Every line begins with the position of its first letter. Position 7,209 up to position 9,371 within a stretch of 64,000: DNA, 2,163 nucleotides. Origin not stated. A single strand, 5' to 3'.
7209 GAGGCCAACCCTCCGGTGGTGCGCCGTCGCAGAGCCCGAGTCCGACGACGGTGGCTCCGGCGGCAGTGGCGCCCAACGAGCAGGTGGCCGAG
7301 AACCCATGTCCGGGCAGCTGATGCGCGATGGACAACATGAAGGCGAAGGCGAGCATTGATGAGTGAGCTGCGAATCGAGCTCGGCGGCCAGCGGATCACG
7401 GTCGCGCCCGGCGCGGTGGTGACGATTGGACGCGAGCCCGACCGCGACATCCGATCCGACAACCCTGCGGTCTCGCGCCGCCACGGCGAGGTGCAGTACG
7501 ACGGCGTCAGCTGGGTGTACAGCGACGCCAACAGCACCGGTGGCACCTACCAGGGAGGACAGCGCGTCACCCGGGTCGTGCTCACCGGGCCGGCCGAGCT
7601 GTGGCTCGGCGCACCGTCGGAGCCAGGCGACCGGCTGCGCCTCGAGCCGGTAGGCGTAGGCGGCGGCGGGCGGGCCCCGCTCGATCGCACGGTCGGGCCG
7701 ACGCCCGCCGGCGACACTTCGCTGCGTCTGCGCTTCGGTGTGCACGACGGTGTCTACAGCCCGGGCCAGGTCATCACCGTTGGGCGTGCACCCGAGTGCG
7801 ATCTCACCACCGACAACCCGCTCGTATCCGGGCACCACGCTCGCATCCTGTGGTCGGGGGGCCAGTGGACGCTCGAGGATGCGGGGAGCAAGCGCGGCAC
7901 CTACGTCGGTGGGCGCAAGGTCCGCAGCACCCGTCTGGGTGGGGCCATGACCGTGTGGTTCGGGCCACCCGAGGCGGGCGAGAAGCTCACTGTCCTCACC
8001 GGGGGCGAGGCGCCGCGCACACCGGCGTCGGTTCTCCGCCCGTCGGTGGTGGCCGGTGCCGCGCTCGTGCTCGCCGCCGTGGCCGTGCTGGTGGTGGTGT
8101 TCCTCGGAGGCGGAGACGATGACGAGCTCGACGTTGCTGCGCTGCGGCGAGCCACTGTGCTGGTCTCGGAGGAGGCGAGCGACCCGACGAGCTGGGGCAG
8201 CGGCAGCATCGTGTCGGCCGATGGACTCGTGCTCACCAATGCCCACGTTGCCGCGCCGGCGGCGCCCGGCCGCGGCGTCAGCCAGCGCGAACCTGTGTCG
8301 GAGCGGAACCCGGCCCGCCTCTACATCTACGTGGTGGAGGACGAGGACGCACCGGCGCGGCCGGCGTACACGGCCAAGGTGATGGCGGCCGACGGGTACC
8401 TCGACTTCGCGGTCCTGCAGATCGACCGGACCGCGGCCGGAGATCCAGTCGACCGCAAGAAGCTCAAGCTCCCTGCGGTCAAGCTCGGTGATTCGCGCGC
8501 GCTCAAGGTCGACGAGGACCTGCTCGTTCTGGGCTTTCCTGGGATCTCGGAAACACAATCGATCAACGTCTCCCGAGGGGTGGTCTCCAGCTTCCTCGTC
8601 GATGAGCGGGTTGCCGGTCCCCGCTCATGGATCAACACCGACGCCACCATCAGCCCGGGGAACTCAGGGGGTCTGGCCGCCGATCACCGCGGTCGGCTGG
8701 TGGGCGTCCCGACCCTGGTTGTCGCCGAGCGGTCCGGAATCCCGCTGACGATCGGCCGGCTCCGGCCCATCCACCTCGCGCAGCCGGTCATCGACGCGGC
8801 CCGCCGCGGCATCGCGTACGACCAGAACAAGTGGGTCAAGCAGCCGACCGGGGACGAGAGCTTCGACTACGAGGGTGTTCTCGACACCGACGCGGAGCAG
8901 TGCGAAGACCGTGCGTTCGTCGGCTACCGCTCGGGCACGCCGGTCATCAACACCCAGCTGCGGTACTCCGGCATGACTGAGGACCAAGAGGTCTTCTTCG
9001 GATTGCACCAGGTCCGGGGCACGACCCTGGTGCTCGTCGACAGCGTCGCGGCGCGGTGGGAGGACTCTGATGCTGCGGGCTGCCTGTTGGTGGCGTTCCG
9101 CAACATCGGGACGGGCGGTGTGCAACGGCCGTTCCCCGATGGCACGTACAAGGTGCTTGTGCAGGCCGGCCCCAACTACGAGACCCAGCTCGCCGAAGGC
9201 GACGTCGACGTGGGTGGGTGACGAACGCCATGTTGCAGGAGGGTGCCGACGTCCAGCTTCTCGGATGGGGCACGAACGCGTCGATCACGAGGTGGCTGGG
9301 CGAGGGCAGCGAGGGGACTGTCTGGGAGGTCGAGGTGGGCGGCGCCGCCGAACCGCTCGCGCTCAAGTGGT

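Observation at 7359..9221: Intact FHA-FHA-TM-S1 protease with an unassigned 150-aa C-terminal domain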

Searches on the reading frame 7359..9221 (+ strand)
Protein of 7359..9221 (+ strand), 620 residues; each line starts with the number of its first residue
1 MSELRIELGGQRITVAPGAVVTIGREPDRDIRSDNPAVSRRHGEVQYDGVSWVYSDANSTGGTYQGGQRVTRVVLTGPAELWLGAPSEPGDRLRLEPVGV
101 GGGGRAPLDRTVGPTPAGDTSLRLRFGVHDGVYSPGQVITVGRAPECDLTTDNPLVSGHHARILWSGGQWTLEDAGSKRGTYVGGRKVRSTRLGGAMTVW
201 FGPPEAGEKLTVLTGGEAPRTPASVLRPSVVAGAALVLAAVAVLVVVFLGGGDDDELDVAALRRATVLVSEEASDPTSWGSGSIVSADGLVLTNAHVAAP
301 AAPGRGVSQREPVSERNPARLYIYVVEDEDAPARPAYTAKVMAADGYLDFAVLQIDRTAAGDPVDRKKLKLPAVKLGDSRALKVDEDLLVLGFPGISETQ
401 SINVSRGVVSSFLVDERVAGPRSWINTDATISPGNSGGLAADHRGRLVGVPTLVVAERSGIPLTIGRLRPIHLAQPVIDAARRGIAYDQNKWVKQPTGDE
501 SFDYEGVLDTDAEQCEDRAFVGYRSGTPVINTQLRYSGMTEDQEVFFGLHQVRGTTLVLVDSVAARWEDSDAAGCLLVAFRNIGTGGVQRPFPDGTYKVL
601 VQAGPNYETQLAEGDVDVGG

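Call 3: search_protein_families(library=pfam, proteins=[window:7359-9221:+], max_evalue=0.1)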
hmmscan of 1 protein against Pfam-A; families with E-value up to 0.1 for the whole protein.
window:7359-9221:+ (620 aa): 5 families
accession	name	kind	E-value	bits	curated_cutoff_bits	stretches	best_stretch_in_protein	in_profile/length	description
PF00498.31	FHA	-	2.5e-30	105.1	20.7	2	139-201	1-66/67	FHA domain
PF13365.12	Trypsin_2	-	2.8e-23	83.7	27.6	1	280-450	1-144/144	Trypsin-like peptidase domain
PF16697.10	Yop-YscD_cpl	-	6.3e-14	52.4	33.2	2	136-190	16-70/94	Inner membrane component of T3SS, cytoplasmic domain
PF00089.32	Trypsin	-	2.5e-05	24.7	20.6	1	277-461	24-203/220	Trypsin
PF10459.15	Peptidase_S46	-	0.00011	21.5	22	1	277-299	46-68/698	Peptidase S46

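Call 4: search_protein_families(library=ncbifam, proteins=[window:7359-9221:+], max_evalue=0.1)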
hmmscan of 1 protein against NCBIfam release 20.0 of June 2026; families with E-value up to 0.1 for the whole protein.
window:7359-9221:+ (620 aa): 17 families
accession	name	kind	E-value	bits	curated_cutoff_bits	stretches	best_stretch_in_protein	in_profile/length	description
NF049868.1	FhaB_Rv0019c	equivalog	1.9e-24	86.5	125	2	137-191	86-140/158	FHA domain-containing protein FhaB/FipA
TIGR02037.1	degP_htrA_DO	subfamily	7e-22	77.9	416.2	2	336-481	95-227/434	Do family serine endopeptidase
NF052403.1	ESX1TransRegEspM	equivalog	1.1e-17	64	550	2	134-212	25-103/367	ESX-1 type VII secretion system transcriptional regulator EspM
NF041521.1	HhoA_HhoB_HtrA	equivalog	2.2e-17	63.3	450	2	337-476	93-218/335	HhoA/HhoB/HtrA family serine endopeptidase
NF041660.2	oxygluDhInhib_OdhI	equivalog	6.3e-17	61.7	200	2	19-84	56-121/130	oxoglutarate dehydrogenase inhibitor Odhl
NF047968.1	SerProtHtrA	equivalog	2.8e-14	53.3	470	1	338-480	126-255/357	serine protease HtrA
TIGR02038.1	protease_degS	equivalog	1.3e-10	40.9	422.95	1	337-479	114-244/351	outer membrane-stress sensor serine endopeptidase DegS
TIGR03354.1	VI_FHA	hypoth_equivalog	3.8e-10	40.1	120.25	2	139-185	26-73/420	type VI secretion system-associated FHA domain protein TagH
NF007526.1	PRK10139.1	equivalog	8.8e-10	37.8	756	1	337-476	128-254/456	serine endoprotease DegQ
NF008147.1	PRK10898.1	equivalog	1.4e-09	37.6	408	1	336-479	113-245/352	outer membrane-stress sensor serine endopeptidase DegS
NF040960.1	MamE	equivalog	1.5e-09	37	800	1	277-454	121-267/659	magnetosome formation protease MamE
NF008189.1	PRK10942.1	equivalog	2e-08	33.2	720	1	337-466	150-266/477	serine endoprotease DegP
NF052573.1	HisKinEspAMyxo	equivalog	8.8e-08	30.6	1400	2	15-77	43-105/755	serine histidine kinase EspA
NF050055.1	SerProtHtrAMycob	equivalog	1.5e-07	30.7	800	1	265-452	214-378/502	serine protease HtrA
NF033760.1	gliding_GltG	equivalog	5e-07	28.6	650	1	137-246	24-126/650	adventurous gliding motility protein GltG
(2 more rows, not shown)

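Call 8: find_homologous_proteins(query=window:7359-9221:+, max_evalue=0.00001)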
Query window:7359-9221:+ (620 aa): 140 proteins with E <= 0.00001 among 8000 candidates; the best 120 are listed.
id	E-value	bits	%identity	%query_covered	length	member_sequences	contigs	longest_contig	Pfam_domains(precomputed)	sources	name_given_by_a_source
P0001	0.0e+0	1380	100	100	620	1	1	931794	PF13365.13,PF00498.32,PF16697.11,PF00089.33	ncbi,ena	-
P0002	7.5e-114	399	39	96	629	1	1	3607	PF13365.13,PF00498.32,PF16697.11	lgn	-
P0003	7.7e-112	393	39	100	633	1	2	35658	PF13365.13,PF00498.32,PF16697.11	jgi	jgi:putative serine protease PepD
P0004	2.6e-110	388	39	99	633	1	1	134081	PF13365.13,PF00498.32,PF16697.11,PF00089.33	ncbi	-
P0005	1.4e-98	349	37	98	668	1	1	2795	PF13365.13,PF00498.32,PF16697.11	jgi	-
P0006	2.4e-96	342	38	98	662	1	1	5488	PF13365.13,PF00498.32,PF16697.11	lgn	-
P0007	6.1e-88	314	41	70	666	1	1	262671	PF13365.13,PF00498.32,PF16697.11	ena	-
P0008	1.0e-83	300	39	78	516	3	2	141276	PF13365.13,PF00498.32,PF10459.16,PF16697.11,PF00089.33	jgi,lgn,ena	jgi:putative serine protease PepD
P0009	3.6e-80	288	38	77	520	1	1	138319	PF13365.13,PF00498.32,PF16697.11,PF00089.33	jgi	jgi:putative serine protease PepD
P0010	5.6e-80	288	38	78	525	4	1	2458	PF13365.13,PF00498.32,PF16697.11,PF00089.33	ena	-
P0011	1.5e-79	286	34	100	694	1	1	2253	PF13365.13,PF00498.32,PF16697.11,PF00089.33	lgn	-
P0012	2.2e-76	276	32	97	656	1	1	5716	PF13365.13,PF00498.32,PF16697.11,PF00089.33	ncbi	-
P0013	1.1e-75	273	51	36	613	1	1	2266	PF13365.13,PF00498.32,PF16697.11,PF00089.33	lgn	-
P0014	2.0e-73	266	35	97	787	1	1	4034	PF13365.13,PF00498.32,PF16697.11,PF00089.33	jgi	jgi:pSer/pThr/pTyr-binding forkhead associated (FHA) protein/S1-C subfamily serine protease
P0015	9.5e-72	260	36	77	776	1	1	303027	PF13365.13,PF00498.32,PF16697.11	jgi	jgi:pSer/pThr/pTyr-binding forkhead associated (FHA) protein/S1-C subfamily serine protease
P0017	8.8e-71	257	38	80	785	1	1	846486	PF13365.13,PF00498.32,PF16697.11,PF00089.33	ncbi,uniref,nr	ncbi:FHA domain-containing protein [Nocardioides terrigena]|uniref:FHA domain-containing protein n=1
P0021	1.1e-68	250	36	95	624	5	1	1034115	PF13365.13,PF00498.32,PF16697.11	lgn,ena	-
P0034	1.4e-64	237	42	56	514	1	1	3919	PF13365.13,PF13620.13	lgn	-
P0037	7.6e-64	234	44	52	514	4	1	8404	PF13365.13,PF10459.16,PF13620.13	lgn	-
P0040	1.3e-62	230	43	53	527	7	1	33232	PF13365.13,PF13620.13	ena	-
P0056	1.3e-57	214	40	56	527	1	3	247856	PF13365.13,PF13620.13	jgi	jgi:serine protease Do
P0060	5.6e-57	212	32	96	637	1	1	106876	PF13365.13,PF00498.32,PF16697.11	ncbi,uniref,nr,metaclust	ncbi:FHA domain-containing protein [Cellulomonas sp. URHD0024]|uniref:FHA domain-containing protein 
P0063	6.1e-56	208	43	53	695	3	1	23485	PF13365.13,PF13620.13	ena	-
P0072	4.9e-54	202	41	54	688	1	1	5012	PF13365.13,PF13620.13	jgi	jgi:S1-C subfamily serine protease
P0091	1.3e-44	171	35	54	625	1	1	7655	PF13365.13,PF00498.32,PF16697.11,PF00089.33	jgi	-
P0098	7.2e-41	158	39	53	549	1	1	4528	PF13365.13,PF13620.13,PF00089.33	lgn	-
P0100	5.6e-40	155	35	58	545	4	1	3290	PF13365.13,PF13620.13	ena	-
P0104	4.4e-37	146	38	56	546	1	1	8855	PF13365.13,PF13620.13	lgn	-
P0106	1.4e-35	141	35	56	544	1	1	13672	PF13365.13,PF13620.13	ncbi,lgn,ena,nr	ncbi:MAG TPA: trypsin-like peptidase domain-containing protein [Anaerolineales bacterium]|nr:trypsin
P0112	2.0e-24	104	37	33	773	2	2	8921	PF13365.13,PF13620.13,PF00089.33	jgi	jgi:S1-C subfamily serine protease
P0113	1.4e-19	88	37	31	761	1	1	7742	PF13365.13,PF13620.13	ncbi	-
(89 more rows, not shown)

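Call 9: find_encoding_contigs(protein=P0001, flank=10000, max_places=3)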
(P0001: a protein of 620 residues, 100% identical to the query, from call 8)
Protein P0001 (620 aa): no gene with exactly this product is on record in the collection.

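Call 10: list_cluster_members(proteins=[P0001, P0004, P0007])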
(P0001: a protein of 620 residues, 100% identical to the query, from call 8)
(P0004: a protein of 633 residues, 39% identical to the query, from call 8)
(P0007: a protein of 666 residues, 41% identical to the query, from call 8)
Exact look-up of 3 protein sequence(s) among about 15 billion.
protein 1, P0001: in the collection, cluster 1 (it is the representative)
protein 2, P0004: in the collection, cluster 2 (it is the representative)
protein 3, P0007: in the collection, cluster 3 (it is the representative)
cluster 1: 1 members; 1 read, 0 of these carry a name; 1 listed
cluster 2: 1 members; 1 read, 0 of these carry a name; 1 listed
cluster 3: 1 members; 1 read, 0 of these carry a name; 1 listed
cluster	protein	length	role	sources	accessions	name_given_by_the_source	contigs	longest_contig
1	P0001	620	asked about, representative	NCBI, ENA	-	-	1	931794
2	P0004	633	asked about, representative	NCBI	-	-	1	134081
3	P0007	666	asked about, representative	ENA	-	-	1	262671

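Call 19: search_protein_families(library=padloc, proteins=[window:7359-9221:+], max_evalue=0.01)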
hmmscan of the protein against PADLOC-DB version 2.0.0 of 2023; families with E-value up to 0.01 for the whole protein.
window:7359-9221:+ (620 aa): 3 families
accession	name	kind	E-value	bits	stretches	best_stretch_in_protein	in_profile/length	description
PDLC02959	RT-Protease_XI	-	1.3e-12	45.4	1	263-451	337-486/510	single gene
PDLC02960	RT-Protease_XI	-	4.9e-12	43.6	1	263-450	335-482/506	single gene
PDLC04593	PDC-M35A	-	0.00029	18.7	1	272-475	15-202/216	-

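Call 25: find_related_loci(query=A1, collection=genome_contigs, flank=10000)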
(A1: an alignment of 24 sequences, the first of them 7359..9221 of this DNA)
Query A1 (620 aa) in genome_contigs; peptide patterns used: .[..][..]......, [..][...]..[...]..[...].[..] (x = any residue, [..] = any of these).
600 stretches matched a pattern (row limit reached: there are more); 530 encode a relative of the query (tblastn E <= 1e-3); the best 80 are kept; 80 distinct loci.
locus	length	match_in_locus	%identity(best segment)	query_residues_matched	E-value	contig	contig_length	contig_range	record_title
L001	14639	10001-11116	38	205-606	3e-57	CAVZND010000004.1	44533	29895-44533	MAG: uncultured Chloroflexia bacterium isolate MFD02242.bin.2.217 genome assembly, contig: contig_18801, whole genome sh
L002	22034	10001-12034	29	1-619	2e-57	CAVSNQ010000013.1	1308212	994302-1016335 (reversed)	MAG: uncultured Actinomycetota bacterium isolate MFD03399.bin.1.157 genome assembly, contig: contig_4228, whole genome s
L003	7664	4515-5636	38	254-608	1e-55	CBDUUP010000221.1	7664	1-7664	MAG TPA_asm: uncultured Anaerolineales bacterium isolate SRR22302368_binner13_Refined_76 genome assembly, contig: ERZ257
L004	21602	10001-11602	32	1-481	5e-54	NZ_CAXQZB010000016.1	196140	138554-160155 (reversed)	MAG: Nocardioides sp. isolate CJ01B_8.60_sub k141_978260, whole genome shotgun sequence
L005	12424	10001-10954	39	279-611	4e-53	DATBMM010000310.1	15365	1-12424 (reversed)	MAG TPA_asm: Candidatus Limnocylindrales bacterium isolate SMAG_U3998 k141_1320570, whole genome shotgun sequence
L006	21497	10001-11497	31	125-606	8e-53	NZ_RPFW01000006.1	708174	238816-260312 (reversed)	Trebonia kvetii strain 15TR583 NODE_6_length_708174_cov_102.037161, whole genome shotgun sequence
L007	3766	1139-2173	39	262-620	8e-51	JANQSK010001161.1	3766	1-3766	MAG: Anaerolineae bacterium isolate IP29b_bin.94 k99_1214584, whole genome shotgun sequence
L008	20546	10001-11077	36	276-619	1e-49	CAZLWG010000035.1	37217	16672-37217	MAG TPA_asm: uncultured Anaerolinea sp. isolate SRP329715_co1_388 genome assembly, contig: NODE_1483_length_37217_cov_18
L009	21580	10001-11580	33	1-498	2e-50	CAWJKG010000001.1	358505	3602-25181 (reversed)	MAG: uncultured Acidimicrobiaceae bacterium isolate MFD05512.bin.3.249 genome assembly, contig: contig_18322, whole geno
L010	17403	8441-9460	37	280-604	8e-49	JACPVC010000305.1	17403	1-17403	MAG: Chloroflexi bacterium isolate NC_groundwater_774_Ag_S2p5_52_15 JBCH_GD18_4_SO25_S179_scaffold_762915, whole genome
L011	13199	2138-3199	37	276-620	1e-47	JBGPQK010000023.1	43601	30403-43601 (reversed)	MAG: Anaerolineae bacterium isolate OBJ1_062018_150_34 k141_1980542_length_43601_cov_24.8339, whole genome shotgun seque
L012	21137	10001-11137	37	251-618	1e-46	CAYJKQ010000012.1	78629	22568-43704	MAG TPA_asm: uncultured Anaerolineaceae bacterium isolate ERP124720_co1_146 genome assembly, contig: NODE_447_length_786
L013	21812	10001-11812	38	1-481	3e-45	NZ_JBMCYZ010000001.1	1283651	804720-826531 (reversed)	Nocardioides sp. CPCC 206347 spades_K_25_97_1, whole genome shotgun sequence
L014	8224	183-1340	37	19-485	2e-50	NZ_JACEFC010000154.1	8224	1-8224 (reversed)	Nocardioides stalactiti strain 1.0914 scaffold154, whole genome shotgun sequence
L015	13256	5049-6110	35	276-619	2e-45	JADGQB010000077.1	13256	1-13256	MAG: Anaerolineales bacterium isolate Chersky.20_11 contig-100_526, whole genome shotgun sequence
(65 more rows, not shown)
